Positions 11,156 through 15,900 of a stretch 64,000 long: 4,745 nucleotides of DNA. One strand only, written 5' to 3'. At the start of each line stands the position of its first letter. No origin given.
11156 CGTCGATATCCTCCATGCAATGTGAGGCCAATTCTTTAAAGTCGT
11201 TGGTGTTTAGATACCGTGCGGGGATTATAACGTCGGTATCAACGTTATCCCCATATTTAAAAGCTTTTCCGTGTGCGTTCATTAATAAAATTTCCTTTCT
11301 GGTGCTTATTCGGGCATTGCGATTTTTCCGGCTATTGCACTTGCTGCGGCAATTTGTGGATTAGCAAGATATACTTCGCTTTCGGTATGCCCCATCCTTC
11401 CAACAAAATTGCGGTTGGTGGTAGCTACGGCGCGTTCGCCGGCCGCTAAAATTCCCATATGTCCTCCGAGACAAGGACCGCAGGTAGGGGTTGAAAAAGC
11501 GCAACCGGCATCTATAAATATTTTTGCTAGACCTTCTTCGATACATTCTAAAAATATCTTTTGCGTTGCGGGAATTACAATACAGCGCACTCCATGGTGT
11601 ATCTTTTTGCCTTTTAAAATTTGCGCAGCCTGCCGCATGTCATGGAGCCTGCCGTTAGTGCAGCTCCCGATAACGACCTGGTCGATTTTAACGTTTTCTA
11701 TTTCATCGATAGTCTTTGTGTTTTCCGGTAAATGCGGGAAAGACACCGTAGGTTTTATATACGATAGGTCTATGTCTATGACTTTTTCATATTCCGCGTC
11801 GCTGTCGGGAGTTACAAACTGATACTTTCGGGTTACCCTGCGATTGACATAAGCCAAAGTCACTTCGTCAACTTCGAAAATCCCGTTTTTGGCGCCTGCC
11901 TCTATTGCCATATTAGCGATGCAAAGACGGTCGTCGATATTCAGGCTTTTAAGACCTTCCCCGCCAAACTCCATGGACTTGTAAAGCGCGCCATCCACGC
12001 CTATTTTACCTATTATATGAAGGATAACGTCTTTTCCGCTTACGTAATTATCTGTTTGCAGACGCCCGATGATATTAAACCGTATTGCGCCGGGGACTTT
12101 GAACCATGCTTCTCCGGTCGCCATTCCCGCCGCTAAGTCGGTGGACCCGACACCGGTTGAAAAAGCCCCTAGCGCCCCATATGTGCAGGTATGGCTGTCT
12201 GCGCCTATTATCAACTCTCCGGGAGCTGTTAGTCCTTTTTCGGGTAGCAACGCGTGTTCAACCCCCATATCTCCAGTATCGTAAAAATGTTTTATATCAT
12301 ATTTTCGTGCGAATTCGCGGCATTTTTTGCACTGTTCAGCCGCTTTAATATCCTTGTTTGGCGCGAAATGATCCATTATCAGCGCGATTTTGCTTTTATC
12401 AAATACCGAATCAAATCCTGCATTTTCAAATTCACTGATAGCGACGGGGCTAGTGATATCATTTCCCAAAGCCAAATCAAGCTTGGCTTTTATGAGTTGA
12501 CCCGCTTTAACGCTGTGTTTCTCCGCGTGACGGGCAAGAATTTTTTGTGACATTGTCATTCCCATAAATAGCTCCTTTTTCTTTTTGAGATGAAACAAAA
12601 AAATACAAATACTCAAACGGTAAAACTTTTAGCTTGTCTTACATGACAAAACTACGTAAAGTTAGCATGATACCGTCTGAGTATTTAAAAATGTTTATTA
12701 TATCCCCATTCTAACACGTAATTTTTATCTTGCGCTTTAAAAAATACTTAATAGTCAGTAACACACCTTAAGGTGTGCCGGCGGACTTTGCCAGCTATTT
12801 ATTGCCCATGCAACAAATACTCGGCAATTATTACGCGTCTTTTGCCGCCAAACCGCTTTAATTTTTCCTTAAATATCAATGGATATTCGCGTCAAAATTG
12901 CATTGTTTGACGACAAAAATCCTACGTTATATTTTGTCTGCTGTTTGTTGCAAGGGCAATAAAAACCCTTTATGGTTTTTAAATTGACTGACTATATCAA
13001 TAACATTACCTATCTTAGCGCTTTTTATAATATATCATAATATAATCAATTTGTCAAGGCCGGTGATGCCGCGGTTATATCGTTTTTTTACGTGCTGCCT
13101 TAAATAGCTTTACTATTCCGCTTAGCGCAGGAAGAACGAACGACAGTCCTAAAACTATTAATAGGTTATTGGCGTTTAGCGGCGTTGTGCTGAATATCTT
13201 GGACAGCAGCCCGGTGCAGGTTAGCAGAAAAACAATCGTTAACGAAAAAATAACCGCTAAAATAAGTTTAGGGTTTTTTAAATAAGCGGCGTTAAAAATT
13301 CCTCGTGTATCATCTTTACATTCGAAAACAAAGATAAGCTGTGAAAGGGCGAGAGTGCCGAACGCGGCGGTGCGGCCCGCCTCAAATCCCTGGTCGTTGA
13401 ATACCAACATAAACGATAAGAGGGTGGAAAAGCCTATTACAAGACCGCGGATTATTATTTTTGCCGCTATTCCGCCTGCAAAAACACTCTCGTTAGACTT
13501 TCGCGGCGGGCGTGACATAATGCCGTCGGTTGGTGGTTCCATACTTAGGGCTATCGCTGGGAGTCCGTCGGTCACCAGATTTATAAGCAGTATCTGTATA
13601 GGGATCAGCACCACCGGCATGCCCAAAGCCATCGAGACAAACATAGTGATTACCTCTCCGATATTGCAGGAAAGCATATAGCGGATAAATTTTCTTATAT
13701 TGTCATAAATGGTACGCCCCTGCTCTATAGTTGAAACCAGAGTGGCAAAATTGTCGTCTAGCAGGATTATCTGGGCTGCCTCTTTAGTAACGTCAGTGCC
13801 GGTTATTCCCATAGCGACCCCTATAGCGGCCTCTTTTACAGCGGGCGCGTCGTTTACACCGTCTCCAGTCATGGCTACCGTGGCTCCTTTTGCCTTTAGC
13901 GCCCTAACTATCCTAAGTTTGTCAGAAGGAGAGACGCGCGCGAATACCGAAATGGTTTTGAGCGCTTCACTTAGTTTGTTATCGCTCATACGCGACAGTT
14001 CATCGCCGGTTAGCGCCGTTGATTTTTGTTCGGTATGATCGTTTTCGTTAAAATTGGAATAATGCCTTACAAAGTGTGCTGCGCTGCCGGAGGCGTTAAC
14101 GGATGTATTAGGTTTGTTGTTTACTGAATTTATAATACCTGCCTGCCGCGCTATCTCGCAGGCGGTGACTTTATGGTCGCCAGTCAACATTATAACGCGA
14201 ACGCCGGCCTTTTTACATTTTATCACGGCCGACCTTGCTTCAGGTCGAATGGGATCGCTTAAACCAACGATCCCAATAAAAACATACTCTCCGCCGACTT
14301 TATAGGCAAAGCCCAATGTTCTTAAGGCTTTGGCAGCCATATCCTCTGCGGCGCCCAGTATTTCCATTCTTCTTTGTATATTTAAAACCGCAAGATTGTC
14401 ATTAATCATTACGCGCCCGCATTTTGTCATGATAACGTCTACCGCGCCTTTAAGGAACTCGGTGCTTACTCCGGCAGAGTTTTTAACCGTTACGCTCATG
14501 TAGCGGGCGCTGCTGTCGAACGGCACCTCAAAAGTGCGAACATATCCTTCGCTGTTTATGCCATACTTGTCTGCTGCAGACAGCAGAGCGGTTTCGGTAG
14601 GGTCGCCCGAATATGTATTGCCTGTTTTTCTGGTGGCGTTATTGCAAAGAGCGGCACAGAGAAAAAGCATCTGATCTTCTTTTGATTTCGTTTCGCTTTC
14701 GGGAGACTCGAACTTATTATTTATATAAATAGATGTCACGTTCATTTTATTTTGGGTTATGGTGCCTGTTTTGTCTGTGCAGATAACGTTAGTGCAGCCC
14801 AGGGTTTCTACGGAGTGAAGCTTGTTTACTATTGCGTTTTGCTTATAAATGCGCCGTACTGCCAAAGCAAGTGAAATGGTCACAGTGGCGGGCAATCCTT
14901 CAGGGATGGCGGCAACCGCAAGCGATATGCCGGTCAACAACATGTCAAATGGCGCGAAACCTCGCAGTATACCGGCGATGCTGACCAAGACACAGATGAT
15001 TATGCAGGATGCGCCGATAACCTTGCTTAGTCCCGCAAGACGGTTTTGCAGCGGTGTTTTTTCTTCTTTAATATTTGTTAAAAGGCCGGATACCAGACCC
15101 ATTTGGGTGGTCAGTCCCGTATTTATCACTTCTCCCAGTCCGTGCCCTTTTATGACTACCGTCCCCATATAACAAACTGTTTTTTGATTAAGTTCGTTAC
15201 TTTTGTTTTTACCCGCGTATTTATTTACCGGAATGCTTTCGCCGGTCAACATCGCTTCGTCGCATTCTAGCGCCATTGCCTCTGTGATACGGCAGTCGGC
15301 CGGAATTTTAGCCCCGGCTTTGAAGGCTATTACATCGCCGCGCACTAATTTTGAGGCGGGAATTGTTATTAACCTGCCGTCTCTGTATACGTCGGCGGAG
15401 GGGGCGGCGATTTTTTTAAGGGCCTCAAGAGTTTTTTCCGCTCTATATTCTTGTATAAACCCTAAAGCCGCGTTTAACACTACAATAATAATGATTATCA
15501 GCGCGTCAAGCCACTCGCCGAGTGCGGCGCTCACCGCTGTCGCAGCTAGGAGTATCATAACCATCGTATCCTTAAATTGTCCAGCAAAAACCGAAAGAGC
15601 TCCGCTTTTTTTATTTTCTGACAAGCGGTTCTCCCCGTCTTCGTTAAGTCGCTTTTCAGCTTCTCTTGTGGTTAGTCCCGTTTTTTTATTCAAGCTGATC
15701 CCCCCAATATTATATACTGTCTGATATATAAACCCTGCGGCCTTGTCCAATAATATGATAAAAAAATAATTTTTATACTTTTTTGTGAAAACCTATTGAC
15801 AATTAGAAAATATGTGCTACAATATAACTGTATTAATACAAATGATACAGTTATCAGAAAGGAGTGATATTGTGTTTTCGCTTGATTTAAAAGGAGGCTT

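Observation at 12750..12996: Nested insertion of element H into an F element, with a TA target-site duplication and paralogous empty sites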

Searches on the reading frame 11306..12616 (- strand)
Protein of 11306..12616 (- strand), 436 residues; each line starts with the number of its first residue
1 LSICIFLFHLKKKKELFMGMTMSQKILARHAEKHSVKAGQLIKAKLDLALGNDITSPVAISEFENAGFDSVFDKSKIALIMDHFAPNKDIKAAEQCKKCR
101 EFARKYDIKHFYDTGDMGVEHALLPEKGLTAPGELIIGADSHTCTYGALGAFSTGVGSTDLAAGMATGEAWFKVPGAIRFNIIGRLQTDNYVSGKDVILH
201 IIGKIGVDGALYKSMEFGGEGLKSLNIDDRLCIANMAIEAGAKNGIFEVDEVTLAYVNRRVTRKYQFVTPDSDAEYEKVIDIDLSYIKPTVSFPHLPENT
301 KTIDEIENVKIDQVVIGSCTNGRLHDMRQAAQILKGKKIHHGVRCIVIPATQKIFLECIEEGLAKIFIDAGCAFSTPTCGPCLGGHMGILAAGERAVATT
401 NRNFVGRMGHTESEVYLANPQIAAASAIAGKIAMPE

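Call 13: search_protein_families(library=ncbifam, proteins=[window:11306-12616:-])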
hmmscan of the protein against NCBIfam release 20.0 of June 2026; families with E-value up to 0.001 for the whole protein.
window:11306-12616:- (436 aa): 19 families
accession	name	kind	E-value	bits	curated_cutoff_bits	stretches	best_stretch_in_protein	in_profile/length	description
TIGR02083.1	LEU2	equivalog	2.1e-217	722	610.65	1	20-436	1-417/419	3-isopropylmalate dehydratase large subunit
NF001614.1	PRK00402.1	subfamily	4.3e-192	638.3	385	1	20-436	1-415/415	aconitase/3-isopropylmalate dehydratase large subunit family protein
TIGR01343.1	hacA_fam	subfamily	4.1e-171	569.1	385.7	1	21-436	1-412/412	homoaconitate hydratase family protein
TIGR02086.1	IPMI_arch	subfamily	5.1e-154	512.9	410.15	1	20-435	1-409/411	3-isopropylmalate dehydratase/homoaconitate hydratase family large subunit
NF040615.1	HacA_Meth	equivalog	6.5e-143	476.4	550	1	20-433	1-416/419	homoaconitase large subunit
NF005558.0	PRK07229.1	equivalog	3.6e-101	339.7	612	1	18-435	1-412/647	aconitate hydratase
NF009116.0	PRK12466.1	subfamily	1.2e-95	320.8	531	2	19-305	4-305/472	3-isopropylmalate dehydratase large subunit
NF004016.0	PRK05478.1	subfamily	5.7e-90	302.1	510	2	19-305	3-303/468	3-isopropylmalate dehydratase large subunit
TIGR01342.1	acon_putative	hypoth_equivalog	6.4e-85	285.7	719.15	1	21-435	1-409/655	putative aconitate hydratase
TIGR00170.1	leuC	equivalog_domain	1.4e-75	254.6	560.25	2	19-304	2-301/466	3-isopropylmalate dehydratase large subunit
TIGR00139.1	h_aconitase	equivalog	6.1e-73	246.3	529.9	2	31-262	17-245/709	homoaconitase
NF006690.0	PRK09238.1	equivalog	1.9e-44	151.9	782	2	264-434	645-813/852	bifunctional aconitate hydratase 2/2-methylisocitrate dehydratase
TIGR01340.1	aconitase_mito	equivalog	7.3e-44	150.2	825.35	1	34-432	44-472/745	aconitate hydratase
NF008503.0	PRK11413.1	equivalog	2.2e-39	135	641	2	116-308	126-316/753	hydratase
NF006757.0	PRK09277.1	subfamily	7.9e-33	113.2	686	1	133-313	204-394/888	aconitate hydratase AcnA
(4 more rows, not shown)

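Call 14: find_encoding_contigs(protein=window:11306-12616:-, flank=3000, max_places=10)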
Protein window:11306-12616:- (436 aa): no gene with exactly this product is on record in the collection.

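Call 17: find_encoding_contigs(protein=window:11306-12565:-, flank=4000, max_places=10)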
Protein window:11306-12565:- (419 aa): 1 contig read that carries it; 1 place shown.
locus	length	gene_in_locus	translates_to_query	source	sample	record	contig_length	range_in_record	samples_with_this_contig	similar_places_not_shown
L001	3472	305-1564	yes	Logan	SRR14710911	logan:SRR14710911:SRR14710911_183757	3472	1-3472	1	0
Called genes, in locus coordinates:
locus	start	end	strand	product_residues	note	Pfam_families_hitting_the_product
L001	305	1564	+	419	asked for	PF00330:Aconitase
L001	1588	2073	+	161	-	PF00694:Aconitase_C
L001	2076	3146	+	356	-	PF00180:Iso_dh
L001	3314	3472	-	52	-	?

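Call 56: list_cluster_members(proteins=[window:11306-12565:-, window:10797-11282:-, window:9724-10794:-, P0001])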
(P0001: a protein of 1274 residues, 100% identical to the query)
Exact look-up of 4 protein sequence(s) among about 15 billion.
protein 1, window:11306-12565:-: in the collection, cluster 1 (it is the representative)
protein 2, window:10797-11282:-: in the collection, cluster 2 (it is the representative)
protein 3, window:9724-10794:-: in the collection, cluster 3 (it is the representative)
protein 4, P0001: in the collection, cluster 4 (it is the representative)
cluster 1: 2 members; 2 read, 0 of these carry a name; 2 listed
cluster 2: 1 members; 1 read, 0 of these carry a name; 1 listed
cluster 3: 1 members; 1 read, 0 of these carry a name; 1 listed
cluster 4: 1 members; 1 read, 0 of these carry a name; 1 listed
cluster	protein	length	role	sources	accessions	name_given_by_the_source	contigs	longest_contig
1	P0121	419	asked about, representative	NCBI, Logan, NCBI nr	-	-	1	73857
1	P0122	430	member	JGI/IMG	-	-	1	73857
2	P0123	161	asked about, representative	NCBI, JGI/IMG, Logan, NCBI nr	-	-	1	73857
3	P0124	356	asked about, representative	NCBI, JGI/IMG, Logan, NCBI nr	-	-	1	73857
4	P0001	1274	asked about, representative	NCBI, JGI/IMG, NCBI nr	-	-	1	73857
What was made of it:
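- None exists in the collection (call 56).
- Tried and rejected: A cluster look-up shows that LeuC, LeuD, LeuB and RpoC have no relatives at 90% identity or above other than this genome (call 56).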

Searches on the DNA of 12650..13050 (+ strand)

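Call 35: search_rna_families(source=window, start=12650, end=13050, threshold=evalue, max_evalue=1)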
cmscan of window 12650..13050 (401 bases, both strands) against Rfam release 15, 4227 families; matches with E-value up to 1: 0.
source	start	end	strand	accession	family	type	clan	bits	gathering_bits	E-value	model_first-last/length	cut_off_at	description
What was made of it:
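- On Structured RNA family (Rfam): There were no matches at E <= 1 in 12650-13050 (call 35).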

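Call 41: search_dna_similar(query=window:12798-12963:+, collection=plasmids, mode=distant, max_evalue=0.01)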
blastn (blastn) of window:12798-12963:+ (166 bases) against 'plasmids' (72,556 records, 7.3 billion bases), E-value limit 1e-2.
No match.

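Call 42: search_dna_similar(query=window:12798-12963:+, collection=phages, mode=distant, max_evalue=0.01)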
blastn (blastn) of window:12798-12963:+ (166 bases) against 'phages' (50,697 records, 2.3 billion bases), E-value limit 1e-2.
No match.
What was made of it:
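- On IS630 / Tc1-mariner-derived MITE: No ISfinder-type library is available. blastn of H against plasmids and phages gave no match (calls 41, 42).
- Tried and rejected: No match (calls 41, 42).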

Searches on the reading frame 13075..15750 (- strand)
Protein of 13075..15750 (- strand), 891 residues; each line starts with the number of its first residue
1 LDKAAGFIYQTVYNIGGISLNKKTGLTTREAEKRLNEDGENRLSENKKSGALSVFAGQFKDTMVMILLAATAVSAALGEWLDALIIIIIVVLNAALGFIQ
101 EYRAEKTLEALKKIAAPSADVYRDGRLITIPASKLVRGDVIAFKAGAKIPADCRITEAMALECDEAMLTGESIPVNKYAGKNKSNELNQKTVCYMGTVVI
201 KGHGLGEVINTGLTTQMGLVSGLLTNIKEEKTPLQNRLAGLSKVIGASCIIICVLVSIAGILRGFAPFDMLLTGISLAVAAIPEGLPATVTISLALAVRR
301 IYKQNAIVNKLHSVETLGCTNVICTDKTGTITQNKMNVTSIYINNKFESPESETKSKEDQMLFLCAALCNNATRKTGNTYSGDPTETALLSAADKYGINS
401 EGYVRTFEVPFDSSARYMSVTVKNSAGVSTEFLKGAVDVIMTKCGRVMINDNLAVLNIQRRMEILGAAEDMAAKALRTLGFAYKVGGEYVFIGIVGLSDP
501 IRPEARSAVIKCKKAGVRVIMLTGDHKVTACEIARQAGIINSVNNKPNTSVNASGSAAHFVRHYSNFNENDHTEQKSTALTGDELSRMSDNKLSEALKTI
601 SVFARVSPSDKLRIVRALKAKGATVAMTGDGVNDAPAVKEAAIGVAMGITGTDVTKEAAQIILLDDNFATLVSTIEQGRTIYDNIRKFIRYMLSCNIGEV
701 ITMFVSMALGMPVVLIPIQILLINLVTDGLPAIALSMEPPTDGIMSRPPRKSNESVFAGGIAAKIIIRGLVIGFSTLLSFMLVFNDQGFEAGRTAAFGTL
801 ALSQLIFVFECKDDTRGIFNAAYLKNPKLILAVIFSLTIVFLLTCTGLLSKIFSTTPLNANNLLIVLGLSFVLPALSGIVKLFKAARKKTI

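Call 13: search_protein_families(library=ncbifam, proteins=[window:13075-15750:-])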
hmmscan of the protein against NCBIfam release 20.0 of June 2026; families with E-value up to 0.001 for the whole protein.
window:13075-15750:- (891 aa): 22 families
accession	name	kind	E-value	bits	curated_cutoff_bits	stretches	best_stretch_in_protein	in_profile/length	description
TIGR01522.1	ATPase-IIA2_Ca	equivalog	1.7e-201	671.2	798.3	2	19-545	17-545/854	calcium-transporting P-type ATPase, PMR1-type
TIGR01116.1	ATPase-IIA1_Ca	equivalog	7.7e-187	622.9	703.4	2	57-555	3-521/799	calcium-translocating P-type ATPase, SERCA-type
TIGR01517.1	ATPase-IIB_Ca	equivalog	8.6e-133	444.4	507.05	2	18-541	48-585/882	calcium-translocating P-type ATPase, PMCA-type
TIGR01106.1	ATPase-IIC_X-K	subfamily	1.3e-132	443.7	946.1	2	489-789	557-852/997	Na,H/K antiporter P-type ATPase subunit alpha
TIGR01523.1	ATPase-IID_K-Na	equivalog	2e-129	432.9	645.05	3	357-793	428-865/997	potassium/sodium efflux P-type ATPase, fungal-type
TIGR01647.1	ATPase-IIIA_H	equivalog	2.3e-125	419.6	615.5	1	25-807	1-709/755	plasma-membrane proton-efflux P-type ATPase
TIGR01524.1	ATPase-IIIB_Mg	equivalog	1.4e-106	357.3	610.75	2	22-539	30-554/867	magnesium-translocating P-type ATPase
TIGR01494.1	ATPase_P-type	subfamily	9.2e-98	327.7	62.3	3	85-349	1-242/478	HAD-IC family P-type ATPase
NF011702.0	PRK15122.1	subfamily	3.6e-94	316.4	975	2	22-540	46-594/907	magnesium-translocating P-type ATPase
TIGR01525.1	ATPase-IB_hvy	subfamily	1.8e-73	248.3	346.25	2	65-543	3-430/560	heavy metal translocating P-type ATPase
TIGR01657.1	P-ATPase-V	hypoth_equivalog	1.4e-68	231.5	618.25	1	21-784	135-956/1055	ATP13A2 family polyamine export P-type ATPase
TIGR01512.1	ATPase-IB2_Cd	subfamily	9.2e-57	192.8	313.5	3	66-342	4-256/494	cadmium family heavy metal-translocating P-type ATPase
TIGR01511.1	ATPase-IB1_Cu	subfamily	3.3e-49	168.2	397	3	74-344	36-285/542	copper-translocating P-type ATPase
NF008262.1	PRK11033.1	equivalog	1.4e-45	156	1005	3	67-348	181-453/731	zinc/cadmium/mercury/lead-transporting ATPase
NF033775.1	P_type_ZntA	exception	3.4e-41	141.4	1240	3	69-349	188-459/732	Zn(II)/Cd(II)/Pb(II) translocating P-type ATPase ZntA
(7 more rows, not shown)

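Call 55: find_encoding_contigs(protein=window:13075-15693:-, flank=3000, max_places=10)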
Protein window:13075-15693:- (872 aa): no gene with exactly this product is on record in the collection.

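Call 64: find_encoding_contigs(protein=window:13075-15750:-, flank=3000, max_places=5)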
Protein window:13075-15750:- (891 aa): no gene with exactly this product is on record in the collection.
